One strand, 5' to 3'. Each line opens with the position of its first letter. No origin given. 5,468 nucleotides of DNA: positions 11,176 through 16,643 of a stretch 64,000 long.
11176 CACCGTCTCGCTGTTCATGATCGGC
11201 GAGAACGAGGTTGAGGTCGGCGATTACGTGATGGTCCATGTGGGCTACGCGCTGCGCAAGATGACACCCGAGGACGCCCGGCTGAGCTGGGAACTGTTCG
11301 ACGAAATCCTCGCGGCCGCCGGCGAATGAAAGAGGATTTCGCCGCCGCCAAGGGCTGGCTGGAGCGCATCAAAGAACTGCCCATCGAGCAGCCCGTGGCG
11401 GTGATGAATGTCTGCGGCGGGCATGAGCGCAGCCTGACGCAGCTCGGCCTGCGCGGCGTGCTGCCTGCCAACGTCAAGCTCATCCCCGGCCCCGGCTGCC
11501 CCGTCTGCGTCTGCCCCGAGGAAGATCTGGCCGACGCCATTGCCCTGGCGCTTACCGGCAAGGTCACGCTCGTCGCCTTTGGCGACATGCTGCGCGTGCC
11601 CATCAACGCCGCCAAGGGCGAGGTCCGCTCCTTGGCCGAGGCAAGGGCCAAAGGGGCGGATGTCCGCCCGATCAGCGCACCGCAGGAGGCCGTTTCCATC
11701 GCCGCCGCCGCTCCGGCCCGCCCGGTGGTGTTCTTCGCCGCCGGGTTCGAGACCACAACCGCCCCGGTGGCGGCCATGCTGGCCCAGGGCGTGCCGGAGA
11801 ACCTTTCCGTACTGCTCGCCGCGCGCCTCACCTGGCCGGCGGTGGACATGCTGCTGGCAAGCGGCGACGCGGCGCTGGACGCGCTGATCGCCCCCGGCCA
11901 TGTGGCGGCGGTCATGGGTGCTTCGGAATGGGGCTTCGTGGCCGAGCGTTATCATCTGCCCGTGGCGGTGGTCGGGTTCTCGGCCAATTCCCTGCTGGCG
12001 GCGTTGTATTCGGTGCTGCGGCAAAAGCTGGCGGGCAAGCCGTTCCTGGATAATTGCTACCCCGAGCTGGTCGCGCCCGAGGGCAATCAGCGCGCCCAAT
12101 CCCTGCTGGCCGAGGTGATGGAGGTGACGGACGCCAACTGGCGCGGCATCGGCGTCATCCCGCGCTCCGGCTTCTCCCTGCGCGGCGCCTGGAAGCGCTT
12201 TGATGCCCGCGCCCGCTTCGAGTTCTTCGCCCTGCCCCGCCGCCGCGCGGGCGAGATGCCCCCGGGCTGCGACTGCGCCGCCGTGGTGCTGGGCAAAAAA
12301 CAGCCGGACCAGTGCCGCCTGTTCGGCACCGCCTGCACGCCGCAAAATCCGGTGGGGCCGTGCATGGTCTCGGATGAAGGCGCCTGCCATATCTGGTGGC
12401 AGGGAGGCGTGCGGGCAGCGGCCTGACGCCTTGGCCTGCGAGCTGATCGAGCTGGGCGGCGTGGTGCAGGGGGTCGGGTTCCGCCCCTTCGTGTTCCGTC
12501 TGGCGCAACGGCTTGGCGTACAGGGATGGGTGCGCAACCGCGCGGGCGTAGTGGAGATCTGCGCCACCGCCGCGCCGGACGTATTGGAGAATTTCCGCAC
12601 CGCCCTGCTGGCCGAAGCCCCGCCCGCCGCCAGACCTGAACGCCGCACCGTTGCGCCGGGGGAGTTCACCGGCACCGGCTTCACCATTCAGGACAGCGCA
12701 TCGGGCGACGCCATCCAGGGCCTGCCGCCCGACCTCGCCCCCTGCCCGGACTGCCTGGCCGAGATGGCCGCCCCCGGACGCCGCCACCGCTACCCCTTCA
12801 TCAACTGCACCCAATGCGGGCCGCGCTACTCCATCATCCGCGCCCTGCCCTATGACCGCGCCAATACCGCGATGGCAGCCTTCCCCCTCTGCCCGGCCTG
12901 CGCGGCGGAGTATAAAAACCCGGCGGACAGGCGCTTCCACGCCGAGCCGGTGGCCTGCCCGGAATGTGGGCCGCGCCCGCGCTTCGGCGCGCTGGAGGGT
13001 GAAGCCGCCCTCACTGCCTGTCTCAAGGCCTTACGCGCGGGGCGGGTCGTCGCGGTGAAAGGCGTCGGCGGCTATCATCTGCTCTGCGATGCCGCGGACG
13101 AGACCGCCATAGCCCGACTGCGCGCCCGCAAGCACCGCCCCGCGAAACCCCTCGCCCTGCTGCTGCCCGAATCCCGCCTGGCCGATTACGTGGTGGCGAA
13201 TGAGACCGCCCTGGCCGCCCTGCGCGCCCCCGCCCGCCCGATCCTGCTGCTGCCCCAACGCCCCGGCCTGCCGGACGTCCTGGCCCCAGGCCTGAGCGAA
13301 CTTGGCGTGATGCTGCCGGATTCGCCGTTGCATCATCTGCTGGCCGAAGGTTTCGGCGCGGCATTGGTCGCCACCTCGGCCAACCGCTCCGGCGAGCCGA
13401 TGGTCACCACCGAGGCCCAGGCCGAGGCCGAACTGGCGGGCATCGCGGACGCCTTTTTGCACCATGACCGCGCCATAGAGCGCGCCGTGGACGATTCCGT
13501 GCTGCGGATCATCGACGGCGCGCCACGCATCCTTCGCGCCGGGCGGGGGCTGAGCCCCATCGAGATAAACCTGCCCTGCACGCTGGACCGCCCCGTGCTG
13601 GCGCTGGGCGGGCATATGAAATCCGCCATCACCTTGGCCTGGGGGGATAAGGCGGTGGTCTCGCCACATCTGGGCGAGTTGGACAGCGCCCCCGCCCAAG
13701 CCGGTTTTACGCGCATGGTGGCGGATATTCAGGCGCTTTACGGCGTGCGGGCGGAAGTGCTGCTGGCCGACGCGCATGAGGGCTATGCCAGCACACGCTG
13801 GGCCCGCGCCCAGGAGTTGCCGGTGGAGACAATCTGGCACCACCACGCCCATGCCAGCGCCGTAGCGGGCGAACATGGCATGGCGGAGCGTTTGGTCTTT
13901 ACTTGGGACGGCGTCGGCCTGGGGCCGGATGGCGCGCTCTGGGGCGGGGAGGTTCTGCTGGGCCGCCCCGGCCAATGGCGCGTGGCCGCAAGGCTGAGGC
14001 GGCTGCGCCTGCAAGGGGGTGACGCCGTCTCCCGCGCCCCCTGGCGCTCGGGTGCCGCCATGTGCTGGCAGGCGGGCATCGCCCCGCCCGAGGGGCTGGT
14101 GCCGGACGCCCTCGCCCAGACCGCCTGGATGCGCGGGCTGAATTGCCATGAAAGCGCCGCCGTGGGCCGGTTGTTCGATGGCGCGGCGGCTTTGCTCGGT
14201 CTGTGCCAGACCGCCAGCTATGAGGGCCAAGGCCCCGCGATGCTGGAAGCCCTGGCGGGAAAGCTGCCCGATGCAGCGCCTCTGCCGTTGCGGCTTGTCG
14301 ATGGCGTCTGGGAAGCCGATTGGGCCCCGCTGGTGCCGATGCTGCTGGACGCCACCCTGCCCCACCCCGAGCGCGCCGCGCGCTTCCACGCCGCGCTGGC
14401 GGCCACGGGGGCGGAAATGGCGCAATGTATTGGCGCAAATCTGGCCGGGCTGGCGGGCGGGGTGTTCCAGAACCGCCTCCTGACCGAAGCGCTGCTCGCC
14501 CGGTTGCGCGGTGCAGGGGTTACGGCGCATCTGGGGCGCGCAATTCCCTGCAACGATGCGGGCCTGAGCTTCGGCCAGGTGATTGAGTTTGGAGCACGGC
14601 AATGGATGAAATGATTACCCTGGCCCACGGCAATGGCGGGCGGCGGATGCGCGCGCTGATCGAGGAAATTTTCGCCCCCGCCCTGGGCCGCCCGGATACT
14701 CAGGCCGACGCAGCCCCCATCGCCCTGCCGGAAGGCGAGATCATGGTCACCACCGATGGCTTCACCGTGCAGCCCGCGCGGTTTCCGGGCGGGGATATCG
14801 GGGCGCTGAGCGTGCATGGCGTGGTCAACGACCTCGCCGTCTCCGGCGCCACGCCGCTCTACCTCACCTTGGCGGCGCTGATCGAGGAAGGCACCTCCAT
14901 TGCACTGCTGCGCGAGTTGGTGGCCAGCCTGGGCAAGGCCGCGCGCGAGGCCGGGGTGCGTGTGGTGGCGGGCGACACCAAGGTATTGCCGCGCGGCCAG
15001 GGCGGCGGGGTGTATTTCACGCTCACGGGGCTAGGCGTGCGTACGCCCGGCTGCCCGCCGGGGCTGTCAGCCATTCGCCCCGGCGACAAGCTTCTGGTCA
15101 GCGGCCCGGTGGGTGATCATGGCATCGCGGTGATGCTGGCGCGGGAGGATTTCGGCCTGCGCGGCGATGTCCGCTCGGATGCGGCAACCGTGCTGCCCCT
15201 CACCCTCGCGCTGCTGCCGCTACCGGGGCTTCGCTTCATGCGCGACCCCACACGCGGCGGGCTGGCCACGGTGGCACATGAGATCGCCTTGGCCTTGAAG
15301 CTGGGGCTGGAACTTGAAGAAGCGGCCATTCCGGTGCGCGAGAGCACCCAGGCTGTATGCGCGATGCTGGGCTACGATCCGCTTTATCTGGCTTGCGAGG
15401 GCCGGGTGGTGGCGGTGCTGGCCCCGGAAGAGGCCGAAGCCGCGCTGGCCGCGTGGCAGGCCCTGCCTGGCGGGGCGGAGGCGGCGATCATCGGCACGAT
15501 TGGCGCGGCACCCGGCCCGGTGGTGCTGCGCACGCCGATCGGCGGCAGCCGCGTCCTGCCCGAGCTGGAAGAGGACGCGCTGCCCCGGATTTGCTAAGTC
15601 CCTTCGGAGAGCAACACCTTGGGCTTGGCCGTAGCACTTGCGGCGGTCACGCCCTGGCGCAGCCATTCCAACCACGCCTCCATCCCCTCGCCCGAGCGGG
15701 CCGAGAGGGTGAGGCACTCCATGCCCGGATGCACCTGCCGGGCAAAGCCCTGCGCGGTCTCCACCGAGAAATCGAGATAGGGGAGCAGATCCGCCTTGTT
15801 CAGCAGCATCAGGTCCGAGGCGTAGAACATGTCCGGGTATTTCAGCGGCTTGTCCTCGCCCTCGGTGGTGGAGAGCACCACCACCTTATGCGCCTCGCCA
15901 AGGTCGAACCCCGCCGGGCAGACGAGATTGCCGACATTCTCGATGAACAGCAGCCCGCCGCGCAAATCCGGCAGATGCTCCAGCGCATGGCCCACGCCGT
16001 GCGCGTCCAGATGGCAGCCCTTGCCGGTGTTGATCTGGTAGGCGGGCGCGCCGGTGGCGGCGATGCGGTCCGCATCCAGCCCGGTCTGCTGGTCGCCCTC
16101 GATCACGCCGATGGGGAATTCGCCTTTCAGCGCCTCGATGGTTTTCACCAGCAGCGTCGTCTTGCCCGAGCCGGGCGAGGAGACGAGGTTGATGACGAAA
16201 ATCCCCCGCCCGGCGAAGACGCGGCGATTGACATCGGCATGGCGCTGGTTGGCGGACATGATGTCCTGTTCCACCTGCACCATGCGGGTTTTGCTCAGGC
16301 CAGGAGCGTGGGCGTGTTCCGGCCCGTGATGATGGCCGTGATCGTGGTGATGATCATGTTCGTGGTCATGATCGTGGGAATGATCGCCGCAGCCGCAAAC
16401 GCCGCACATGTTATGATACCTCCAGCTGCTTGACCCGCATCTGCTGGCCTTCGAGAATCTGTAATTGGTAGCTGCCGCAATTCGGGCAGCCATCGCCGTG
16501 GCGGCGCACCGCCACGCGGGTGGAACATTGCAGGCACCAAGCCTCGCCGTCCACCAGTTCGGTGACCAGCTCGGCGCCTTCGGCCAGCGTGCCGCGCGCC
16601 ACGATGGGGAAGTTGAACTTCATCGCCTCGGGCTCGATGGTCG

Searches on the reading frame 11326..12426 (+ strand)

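Call 68: search_protein_families(library=pfam, proteins=[window:11326-12426:+], max_evalue=0.00001)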
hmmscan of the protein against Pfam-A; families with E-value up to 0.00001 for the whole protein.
window:11326-12426:+ (366 aa): 1 family
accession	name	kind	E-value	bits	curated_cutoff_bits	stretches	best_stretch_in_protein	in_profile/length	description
PF01924.21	HypD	-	1e-124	416.6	25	1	8-359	3-349/351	Hydrogenase formation hypA family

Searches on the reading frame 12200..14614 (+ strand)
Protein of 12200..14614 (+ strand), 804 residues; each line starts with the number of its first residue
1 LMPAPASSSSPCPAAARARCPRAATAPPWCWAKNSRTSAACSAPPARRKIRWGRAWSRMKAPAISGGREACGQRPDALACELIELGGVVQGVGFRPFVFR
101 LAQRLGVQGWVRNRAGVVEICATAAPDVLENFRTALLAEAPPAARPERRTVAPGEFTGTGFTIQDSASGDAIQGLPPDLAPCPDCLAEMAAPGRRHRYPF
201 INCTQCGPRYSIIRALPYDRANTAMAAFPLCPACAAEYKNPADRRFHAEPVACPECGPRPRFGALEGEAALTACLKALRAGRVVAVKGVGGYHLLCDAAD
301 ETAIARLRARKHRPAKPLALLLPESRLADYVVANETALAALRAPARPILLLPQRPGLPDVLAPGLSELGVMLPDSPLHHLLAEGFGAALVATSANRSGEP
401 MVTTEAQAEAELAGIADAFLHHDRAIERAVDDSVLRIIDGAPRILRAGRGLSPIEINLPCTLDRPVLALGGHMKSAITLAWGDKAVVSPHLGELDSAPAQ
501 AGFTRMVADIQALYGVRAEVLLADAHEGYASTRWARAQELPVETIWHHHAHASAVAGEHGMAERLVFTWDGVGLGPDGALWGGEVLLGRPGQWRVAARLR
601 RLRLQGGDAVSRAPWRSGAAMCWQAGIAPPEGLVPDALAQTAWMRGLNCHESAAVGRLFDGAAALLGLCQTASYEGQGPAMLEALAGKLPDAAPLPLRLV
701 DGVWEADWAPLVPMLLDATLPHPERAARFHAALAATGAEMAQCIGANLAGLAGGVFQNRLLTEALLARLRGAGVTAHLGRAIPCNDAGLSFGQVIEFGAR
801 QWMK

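Call 68: search_protein_families(library=pfam, proteins=[window:12200-14614:+], max_evalue=0.00001)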
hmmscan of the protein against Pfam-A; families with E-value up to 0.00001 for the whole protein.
window:12200-14614:+ (804 aa): 5 families
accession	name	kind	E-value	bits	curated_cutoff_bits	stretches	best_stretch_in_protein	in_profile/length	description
PF22521.2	HypF_C_2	-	1.6e-54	185.7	27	1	567-793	2-241/241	Carbamoyltransferase, Kae1-like Domain, second subdomain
PF01300.24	Sua5_yciO_yrdC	-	3.5e-45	154.1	25.1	1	277-448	2-178/178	Telomere recombination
PF07503.17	zf-HYPF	-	3.3e-28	97.7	23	2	230-259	1-30/34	HypF finger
PF17788.7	HypF_C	-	2.8e-26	92.5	23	1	463-558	3-99/99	HypF Kae1-like domain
PF00708.24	Acylphosphatase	-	9.2e-15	55.1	22.5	1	85-145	5-65/85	Acylphosphatase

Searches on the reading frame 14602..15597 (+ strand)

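Call 68: search_protein_families(library=pfam, proteins=[window:14602-15597:+], max_evalue=0.00001)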
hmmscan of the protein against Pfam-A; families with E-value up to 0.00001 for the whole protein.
window:14602-15597:+ (331 aa): 2 families
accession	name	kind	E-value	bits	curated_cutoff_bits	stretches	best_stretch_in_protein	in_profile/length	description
PF02769.27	AIRS_C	-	6e-22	78.9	23.1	1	159-307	1-152/156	AIR synthase related protein, C-terminal domain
PF00586.29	AIRS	-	1.1e-19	71.4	24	1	36-146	3-111/112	AIR synthase related protein, N-terminal domain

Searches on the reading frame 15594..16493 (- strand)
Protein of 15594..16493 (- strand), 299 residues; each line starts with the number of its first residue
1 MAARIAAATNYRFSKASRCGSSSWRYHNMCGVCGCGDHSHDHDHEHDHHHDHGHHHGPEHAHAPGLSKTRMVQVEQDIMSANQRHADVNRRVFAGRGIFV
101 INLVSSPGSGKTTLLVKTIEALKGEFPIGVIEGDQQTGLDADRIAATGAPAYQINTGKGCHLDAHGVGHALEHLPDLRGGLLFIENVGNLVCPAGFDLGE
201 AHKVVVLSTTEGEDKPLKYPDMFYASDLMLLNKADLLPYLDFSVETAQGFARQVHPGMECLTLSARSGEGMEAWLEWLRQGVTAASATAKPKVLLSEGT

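Call 68: search_protein_families(library=pfam, proteins=[window:15594-16493:-], max_evalue=0.00001)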
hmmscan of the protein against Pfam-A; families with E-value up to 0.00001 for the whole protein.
window:15594-16493:- (299 aa): 1 family
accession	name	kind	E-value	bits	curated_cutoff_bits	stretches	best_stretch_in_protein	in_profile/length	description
PF02492.25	cobW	-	1.6e-20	73.9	20.7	1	100-259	2-177/180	CobW/HypB/UreG, nucleotide-binding domain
